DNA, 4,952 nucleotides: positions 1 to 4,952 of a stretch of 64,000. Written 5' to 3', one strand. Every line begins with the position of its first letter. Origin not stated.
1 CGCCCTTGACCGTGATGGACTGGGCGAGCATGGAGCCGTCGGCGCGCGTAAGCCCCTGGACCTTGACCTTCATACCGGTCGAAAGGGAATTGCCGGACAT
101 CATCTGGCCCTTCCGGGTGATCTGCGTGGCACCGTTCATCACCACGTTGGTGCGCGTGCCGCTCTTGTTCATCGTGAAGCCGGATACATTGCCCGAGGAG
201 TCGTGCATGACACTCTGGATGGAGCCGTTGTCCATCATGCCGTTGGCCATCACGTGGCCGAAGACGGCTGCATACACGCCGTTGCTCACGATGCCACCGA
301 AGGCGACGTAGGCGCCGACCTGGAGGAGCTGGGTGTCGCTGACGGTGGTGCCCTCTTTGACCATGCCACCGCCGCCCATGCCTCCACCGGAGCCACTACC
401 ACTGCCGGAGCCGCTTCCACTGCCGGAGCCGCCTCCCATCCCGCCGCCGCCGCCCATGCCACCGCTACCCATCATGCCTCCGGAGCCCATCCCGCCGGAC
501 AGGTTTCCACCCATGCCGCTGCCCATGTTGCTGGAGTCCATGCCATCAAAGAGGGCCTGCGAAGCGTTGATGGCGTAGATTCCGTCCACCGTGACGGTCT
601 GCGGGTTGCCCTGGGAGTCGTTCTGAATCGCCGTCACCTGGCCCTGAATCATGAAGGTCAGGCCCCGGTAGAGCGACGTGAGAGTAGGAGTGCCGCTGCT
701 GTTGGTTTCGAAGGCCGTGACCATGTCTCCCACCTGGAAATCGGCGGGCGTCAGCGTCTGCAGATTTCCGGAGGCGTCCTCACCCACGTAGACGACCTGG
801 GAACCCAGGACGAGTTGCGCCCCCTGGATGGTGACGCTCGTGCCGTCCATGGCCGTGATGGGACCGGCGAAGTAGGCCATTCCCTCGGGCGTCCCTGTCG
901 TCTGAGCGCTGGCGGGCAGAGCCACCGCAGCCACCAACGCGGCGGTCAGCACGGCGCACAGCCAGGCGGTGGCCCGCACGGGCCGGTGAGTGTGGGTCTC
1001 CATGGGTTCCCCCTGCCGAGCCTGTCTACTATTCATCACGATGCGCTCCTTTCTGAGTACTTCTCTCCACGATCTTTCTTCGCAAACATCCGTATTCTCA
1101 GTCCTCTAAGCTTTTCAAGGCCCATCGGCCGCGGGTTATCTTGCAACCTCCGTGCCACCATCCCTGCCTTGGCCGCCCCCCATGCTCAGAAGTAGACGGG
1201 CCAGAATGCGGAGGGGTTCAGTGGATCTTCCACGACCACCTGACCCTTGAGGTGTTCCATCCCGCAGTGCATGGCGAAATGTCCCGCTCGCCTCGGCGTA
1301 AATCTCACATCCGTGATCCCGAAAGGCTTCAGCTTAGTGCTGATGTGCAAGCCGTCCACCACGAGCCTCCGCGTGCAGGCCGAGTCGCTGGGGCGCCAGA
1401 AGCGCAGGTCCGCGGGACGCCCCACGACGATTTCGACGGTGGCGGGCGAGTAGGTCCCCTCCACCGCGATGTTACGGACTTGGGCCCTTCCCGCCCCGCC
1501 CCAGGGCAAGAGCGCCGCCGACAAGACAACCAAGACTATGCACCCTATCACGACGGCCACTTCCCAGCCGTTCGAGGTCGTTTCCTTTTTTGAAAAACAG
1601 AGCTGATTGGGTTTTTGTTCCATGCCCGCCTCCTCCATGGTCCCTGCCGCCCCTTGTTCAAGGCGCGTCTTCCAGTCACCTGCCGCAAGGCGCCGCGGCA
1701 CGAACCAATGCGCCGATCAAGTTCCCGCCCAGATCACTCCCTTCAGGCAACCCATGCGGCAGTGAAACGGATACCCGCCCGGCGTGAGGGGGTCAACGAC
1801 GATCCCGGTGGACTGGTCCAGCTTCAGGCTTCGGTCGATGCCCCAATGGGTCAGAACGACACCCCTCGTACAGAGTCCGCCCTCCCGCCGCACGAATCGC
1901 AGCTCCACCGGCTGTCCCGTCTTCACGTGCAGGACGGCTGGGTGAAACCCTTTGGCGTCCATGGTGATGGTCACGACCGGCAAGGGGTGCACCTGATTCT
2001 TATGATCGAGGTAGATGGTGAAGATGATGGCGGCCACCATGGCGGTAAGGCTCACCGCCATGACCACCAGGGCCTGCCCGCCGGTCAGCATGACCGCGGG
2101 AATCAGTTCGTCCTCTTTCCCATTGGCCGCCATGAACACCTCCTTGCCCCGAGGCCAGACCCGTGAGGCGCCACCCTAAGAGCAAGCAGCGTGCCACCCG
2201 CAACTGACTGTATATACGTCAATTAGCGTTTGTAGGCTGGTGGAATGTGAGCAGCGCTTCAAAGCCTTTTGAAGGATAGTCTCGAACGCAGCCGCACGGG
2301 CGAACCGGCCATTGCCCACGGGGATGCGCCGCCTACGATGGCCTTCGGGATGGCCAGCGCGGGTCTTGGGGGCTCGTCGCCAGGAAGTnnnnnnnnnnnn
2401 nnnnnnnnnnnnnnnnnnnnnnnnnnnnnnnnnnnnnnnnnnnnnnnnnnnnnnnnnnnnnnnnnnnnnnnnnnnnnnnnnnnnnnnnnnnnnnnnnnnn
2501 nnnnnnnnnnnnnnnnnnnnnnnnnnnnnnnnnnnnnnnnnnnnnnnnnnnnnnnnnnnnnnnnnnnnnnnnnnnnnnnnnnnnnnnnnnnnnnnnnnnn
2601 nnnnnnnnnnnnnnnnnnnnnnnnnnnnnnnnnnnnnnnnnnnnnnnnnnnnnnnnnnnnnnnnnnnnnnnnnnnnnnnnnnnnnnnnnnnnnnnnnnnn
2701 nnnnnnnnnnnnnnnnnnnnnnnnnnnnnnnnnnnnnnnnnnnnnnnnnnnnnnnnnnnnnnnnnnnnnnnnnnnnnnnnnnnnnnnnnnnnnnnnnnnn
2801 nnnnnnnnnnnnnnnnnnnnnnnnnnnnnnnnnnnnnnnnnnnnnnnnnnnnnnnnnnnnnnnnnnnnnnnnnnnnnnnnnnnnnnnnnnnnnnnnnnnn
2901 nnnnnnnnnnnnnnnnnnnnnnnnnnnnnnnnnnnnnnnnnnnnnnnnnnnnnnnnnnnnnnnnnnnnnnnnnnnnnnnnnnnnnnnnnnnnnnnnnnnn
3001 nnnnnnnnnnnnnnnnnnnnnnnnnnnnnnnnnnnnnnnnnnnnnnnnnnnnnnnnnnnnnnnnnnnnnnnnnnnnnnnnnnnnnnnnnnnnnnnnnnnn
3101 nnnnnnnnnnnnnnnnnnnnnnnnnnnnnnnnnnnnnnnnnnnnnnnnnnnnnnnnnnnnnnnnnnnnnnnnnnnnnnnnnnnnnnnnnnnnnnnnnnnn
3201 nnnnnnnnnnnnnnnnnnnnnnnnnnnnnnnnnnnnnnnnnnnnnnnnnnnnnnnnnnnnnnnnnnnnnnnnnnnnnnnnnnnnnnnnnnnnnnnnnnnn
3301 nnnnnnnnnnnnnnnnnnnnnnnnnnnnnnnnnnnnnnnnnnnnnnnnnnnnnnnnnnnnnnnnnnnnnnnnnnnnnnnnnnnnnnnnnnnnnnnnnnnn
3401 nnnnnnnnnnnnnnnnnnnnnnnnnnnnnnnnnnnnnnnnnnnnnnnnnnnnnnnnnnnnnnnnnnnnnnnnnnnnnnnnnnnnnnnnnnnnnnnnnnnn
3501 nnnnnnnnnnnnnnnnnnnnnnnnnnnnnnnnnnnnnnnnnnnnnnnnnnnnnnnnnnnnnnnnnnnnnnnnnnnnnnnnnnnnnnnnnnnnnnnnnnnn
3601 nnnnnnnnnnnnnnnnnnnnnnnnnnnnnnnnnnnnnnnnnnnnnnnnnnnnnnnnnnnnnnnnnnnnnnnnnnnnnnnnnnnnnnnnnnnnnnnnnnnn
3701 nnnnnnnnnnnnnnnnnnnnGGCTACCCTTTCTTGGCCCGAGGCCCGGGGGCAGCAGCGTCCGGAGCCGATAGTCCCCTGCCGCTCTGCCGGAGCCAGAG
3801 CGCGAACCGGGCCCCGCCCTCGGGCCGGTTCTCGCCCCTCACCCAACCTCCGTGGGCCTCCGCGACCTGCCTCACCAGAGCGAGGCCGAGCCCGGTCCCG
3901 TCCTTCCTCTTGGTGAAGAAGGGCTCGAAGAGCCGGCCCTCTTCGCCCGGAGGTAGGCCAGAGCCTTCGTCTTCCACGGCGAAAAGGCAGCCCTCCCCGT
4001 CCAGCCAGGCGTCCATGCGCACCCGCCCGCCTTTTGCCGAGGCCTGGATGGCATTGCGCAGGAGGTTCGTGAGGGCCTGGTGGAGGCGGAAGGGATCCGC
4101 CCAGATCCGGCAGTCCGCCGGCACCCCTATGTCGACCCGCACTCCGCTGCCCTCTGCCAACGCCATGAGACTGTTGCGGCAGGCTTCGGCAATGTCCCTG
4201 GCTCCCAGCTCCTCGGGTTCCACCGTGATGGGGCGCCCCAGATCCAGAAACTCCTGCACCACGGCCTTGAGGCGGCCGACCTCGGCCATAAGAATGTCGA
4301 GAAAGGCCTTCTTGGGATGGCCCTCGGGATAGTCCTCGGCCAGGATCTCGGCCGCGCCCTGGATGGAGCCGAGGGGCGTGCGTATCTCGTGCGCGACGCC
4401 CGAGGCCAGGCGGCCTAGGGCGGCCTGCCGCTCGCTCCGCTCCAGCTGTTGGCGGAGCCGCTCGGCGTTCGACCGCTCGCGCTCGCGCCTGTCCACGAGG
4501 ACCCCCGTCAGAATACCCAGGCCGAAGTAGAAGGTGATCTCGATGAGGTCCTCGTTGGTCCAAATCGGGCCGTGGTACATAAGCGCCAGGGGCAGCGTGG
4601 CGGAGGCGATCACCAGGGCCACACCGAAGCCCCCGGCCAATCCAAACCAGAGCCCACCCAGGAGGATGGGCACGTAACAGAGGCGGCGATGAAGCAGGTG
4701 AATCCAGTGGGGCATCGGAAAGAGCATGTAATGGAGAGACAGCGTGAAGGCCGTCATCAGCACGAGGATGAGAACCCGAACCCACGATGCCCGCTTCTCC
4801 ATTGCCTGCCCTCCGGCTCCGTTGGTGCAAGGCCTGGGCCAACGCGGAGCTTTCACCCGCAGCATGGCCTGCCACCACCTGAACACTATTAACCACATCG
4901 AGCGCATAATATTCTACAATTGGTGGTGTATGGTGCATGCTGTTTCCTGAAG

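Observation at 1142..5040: Three sigma54 (-24/-12) promoter matches bracket an NtrC-type two-component system and appear to drive the whole Cu/Ag cluster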

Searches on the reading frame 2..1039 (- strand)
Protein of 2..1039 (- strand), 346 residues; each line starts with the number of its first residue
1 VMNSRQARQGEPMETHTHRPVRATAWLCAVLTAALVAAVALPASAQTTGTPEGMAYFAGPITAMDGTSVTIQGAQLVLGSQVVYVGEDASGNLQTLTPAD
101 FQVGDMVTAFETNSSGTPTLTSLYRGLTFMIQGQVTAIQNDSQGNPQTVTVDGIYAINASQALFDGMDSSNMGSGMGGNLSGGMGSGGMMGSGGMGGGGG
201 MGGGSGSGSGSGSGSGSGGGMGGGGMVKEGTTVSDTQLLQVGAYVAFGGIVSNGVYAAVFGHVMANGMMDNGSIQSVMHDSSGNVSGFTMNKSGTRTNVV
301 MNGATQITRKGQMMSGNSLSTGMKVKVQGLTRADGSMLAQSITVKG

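Call 7: search_protein_families(library=pfam, proteins=[window:2-1039:-], max_evalue=0.01)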
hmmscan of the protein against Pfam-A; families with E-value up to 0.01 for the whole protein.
window:2-1039:- (346 aa): 1 family
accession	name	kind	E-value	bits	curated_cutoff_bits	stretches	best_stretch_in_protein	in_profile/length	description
PF18914.6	DUF5666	-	1.2e-10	41.9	27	1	290-342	14-59/60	Domain of unknown function (DUF5666)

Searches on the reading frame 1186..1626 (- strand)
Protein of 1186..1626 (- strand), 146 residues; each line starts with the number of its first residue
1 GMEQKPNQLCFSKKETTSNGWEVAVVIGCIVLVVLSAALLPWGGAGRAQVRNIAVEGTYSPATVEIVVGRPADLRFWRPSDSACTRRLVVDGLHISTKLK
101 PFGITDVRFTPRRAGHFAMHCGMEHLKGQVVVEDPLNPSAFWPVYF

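Call 7: search_protein_families(library=pfam, proteins=[window:1186-1626:-], max_evalue=0.01)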
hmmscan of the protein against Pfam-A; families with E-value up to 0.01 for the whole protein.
window:1186-1626:- (146 aa): 1 family
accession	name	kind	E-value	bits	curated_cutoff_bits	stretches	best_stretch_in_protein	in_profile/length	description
PF13473.12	Cupredoxin_1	-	3.4e-11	43.5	27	1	31-132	3-104/104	Cupredoxin-like domain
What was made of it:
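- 1186..1623 (-): Membrane-anchored cupredoxin-like protein B (145 aa). Pfam Cupredoxin_1, E = 3e-11 (call 7).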

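Call 48: search_protein_families(library=ncbifam, proteins=[window:1186-1626:-], max_evalue=0.001)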
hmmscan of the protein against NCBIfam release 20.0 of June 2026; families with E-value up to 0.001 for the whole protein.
window:1186-1626:- (146 aa): 0 families

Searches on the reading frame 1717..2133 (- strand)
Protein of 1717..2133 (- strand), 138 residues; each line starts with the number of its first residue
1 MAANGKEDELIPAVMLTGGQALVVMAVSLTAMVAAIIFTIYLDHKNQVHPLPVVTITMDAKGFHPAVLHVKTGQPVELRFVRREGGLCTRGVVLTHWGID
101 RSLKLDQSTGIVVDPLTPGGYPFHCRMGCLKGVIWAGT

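Call 7: search_protein_families(library=pfam, proteins=[window:1717-2133:-], max_evalue=0.01)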
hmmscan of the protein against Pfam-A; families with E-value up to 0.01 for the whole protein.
window:1717-2133:- (138 aa): 1 family
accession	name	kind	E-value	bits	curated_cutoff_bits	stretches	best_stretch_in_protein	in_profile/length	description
PF13473.12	Cupredoxin_1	-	6.7e-15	55.4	27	1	33-133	2-101/104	Cupredoxin-like domain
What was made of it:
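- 1717..2133 (-): Membrane-anchored cupredoxin-like protein A (138 aa). Pfam Cupredoxin_1, E = 7e-15 (call 7).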

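Call 48: search_protein_families(library=ncbifam, proteins=[window:1717-2133:-], max_evalue=0.001)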
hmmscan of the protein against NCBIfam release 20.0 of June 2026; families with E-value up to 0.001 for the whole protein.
window:1717-2133:- (138 aa): 0 families

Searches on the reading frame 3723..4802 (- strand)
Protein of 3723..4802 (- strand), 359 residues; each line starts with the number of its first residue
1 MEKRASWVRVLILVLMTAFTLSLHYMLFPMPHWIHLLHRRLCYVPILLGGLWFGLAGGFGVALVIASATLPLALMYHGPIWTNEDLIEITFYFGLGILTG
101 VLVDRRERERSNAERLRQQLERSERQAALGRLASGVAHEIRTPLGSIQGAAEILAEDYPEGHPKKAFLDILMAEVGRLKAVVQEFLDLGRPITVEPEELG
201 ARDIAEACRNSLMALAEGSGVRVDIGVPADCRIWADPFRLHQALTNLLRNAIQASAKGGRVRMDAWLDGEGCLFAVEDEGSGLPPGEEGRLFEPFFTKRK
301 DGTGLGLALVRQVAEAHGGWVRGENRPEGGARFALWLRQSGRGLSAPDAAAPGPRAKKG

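Call 7: search_protein_families(library=pfam, proteins=[window:3723-4802:-], max_evalue=0.01)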
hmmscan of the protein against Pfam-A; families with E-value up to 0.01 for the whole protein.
window:3723-4802:- (359 aa): 4 families
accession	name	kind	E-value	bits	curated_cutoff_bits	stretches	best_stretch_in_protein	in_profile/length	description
PF02518.31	HATPase_c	-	5.8e-25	88.3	26.4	1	236-339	2-109/111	Histidine kinase-, DNA gyrase B-, and HSP90-like ATPase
PF00512.31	HisKA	-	1.9e-14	53.9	26.9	1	129-190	2-62/66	His Kinase A (phospho-acceptor) domain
PF13581.12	HATPase_c_2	-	1.7e-05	25.2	27.4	1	239-316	31-111/127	Histidine kinase-like ATPase domain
PF13589.12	HATPase_c_3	-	0.0065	16.9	25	0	240-287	3-49/137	Histidine kinase-, DNA gyrase B-, and HSP90-like ATPase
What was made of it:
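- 3723..4802 (-): Sensor histidine kinase (359 aa) with a compact membrane sensor and no periplasmic domain. Pfam HisKA + HATPase_c only (call 7).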

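Call 48: search_protein_families(library=ncbifam, proteins=[window:3723-4802:-], max_evalue=0.001)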
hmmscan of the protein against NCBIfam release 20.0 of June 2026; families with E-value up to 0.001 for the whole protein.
window:3723-4802:- (359 aa): 78 families (the best 25 are shown)
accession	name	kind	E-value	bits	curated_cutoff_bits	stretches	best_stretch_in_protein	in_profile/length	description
NF008468.0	PRK11360.1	equivalog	1.1e-53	182.6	646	1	108-339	375-608/616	two-component system sensor histidine kinase AtoS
NF007688.0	PRK10364.1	equivalog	2.3e-53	181.6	479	1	107-338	218-450/460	two-component system sensor histidine kinase ZraS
NF010411.0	PRK13837.1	equivalog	3e-42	144.6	647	1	105-349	426-685/828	two-component system VirA-like sensor kinase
NF008312.0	PRK11100.1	equivalog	8.9e-37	127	356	1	113-339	243-474/477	two-component system sensor histidine kinase CreC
NF046044.1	PnpS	equivalog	1.2e-34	120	400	1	135-337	176-389/390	two-component system histidine kinase PnpS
TIGR02966.1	phoR_proteo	equivalog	1.5e-30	106.4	334.2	1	134-334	119-330/333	phosphate regulon sensor histidine kinase PhoR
NF038297.2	hybrid_HK_HrmK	equivalog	7.7e-29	100.8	725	1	110-337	218-455/607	hybrid histidine kinase/response regulator HrmK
NF040691.1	MtrAB_MtrB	equivalog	4.4e-28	98.6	450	1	113-337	254-490/507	MtrAB system histidine kinase MtrB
TIGR01386.1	cztS_silS_copS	subfamily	1.2e-27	97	292.55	1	129-335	241-454/457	heavy metal sensor histidine kinase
NF052574.1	HisKinEspCMyxo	equivalog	1.6e-27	96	1200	1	111-340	399-638/785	serine histidine kinase EspC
NF053867.1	SprKinKinDBac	equivalog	5.4e-25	87.8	775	1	114-330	277-488/500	sporulation kinase KinD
NF041210.1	his_kin_PieS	equivalog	1.3e-23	83.8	850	1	114-337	237-468/474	two component system sensor histidine kinase PieS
TIGR02956.1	TMAO_torS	equivalog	2.9e-23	82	676.5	1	107-337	444-680/967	TMAO reductase system sensor histidine kinase/response regulator TorS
NF058527.1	HistKinChvGCaul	equivalog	3.7e-23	82.1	740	1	123-337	300-531/535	two-component sensor histidine kinase ChvG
NF007004.0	PRK09467.1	equivalog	5.2e-23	81.6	415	1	132-338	235-435/440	two-component system sensor histidine kinase EnvZ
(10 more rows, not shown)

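Call 50: find_related_loci(query=A4, collection=metagenome_contigs, flank=4000)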
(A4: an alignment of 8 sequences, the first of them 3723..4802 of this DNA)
Query A4 (359 aa) in metagenome_contigs; peptide patterns used: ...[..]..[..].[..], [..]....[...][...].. (x = any residue, [..] = any of these).
589 stretches matched a pattern; 228 encode a relative of the query (tblastn E <= 1e-3); the best 80 are kept; 80 distinct loci.
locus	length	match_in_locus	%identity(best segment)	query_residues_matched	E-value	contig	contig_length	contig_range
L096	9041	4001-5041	83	1-349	0e+0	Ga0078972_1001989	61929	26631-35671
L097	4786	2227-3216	61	6-337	1e-135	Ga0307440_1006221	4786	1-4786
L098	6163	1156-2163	59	1-337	2e-132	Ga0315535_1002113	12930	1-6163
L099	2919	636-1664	60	1-343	6e-135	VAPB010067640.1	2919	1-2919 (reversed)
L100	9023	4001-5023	59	4-352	2e-126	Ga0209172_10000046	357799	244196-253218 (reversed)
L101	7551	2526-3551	54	6-340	3e-110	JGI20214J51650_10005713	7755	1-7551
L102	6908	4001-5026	54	6-340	3e-110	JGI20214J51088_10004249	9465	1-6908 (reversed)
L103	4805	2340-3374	50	8-347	4e-105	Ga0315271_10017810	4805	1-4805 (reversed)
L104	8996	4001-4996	51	8-337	1e-101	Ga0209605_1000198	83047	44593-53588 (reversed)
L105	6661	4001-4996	50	8-337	7e-102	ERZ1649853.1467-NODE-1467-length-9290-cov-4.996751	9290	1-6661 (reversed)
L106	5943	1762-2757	50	4-335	2e-100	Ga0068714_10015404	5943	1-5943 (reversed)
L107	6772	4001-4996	49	8-337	4e-100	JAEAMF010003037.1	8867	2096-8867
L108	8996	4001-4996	49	8-337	5e-100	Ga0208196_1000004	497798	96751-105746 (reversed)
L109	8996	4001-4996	49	8-337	3e-99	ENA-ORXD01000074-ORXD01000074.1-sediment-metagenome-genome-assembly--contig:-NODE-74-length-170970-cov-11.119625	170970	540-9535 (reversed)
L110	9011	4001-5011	59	1-337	2e-118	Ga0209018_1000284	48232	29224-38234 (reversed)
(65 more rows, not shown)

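Call 67: find_homologous_proteins(query=window:3723-4802:-, max_evalue=1e-20)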
Query window:3723-4802:- (359 aa): 2286 proteins with E <= 1e-20 among 8000 candidates; the best 120 are listed.
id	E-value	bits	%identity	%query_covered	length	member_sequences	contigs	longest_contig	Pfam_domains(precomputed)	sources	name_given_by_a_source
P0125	6.2e-238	807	100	100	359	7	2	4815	PF13581.13,PF02518.32,PF00512.32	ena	-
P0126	2.7e-203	693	89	96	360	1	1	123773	PF02518.32,PF00512.32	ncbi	ncbi:MAG: ATP-binding protein [Acidobacteriota bacterium]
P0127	4.7e-193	659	82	97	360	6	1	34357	PF02518.32,PF00512.32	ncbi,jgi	jgi:signal transduction histidine kinase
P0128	4.7e-150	518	68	95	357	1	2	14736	PF02518.32,PF00512.32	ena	-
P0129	7.1e-143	494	64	98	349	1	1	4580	PF13581.13,PF02518.32,PF00512.32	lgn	-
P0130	5.7e-139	481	65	94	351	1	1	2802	PF02518.32,PF00512.32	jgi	jgi:signal transduction histidine kinase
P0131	1.9e-138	480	63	94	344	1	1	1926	PF02518.32,PF00512.32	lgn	-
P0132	6.5e-135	468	64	94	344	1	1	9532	PF02518.32,PF00512.32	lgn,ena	-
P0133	1.9e-132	460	60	94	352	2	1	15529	PF02518.32,PF00512.32,PF13493.12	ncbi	-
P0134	1.7e-131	457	61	92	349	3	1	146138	PF02518.32,PF00512.32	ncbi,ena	-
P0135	2.5e-131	456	62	95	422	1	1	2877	PF13581.13,PF02518.32,PF00512.32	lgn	-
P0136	1.2e-130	454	61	96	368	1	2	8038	PF02518.32,PF00512.32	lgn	-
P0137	5.9e-130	452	59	94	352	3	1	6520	PF02518.32,PF00512.32,PF13493.12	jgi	jgi:signal transduction histidine kinase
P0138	1.6e-128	447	62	93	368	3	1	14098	PF02518.32,PF00512.32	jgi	jgi:two-component system sensor histidine kinase HydH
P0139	2.3e-128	447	60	94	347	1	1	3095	PF13581.13,PF02518.32,PF00512.32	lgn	-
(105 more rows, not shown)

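Call 76: predict_structure(alignment_id=A5)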
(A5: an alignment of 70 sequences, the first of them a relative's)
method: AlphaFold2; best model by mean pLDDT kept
length: 359 residues; sequences in the alignment: 70
mean_pLDDT: 92.5   pTM: 0.75
mean pLDDT of the five models: 92.5, 91.5, 91.3, 91.3, 90.4
residues with pLDDT >= 90: 289; 70-90: 50; 50-70: 13; < 50: 7
segments of 3 or more residues with pLDDT < 50: 348-353
pLDDT, mean of each block of 10 residues (from residue 1): 91 97 88 89 98 98 97 96 96 98 98 95 88 90 96 97 97 94 86 94 98 98 98 97 97 97 97 98 95 91 91 95 97 94 53 50
secondary structure, 60 per line:
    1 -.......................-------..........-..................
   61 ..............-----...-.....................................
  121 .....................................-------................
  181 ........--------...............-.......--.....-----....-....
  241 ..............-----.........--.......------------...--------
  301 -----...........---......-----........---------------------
elements in order: H2-24 H32-41 H43-74 H84-157 H165-188 E197-200 H201-211 H213-219 E222-226 E232-235 H237-254 E260-268 E271-277 H306-316 E320-325 E331-338
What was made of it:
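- Closest known: Myxococcus xanthus CorSR and the curA operon. Different: This kinase has none of these (calls 7, 76).
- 3723..4802 (-): AF2 model pLDDT 92.5: helices 2-24, 32-41, 43-74, and 84-157 running into HisKA (call 76).
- On CorSR (M. xanthus): The model shows the membrane helices running straight into HisKA (call 76).
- The side of the membrane on which the conserved His/Cys residues lie could not be resolved (call 76).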
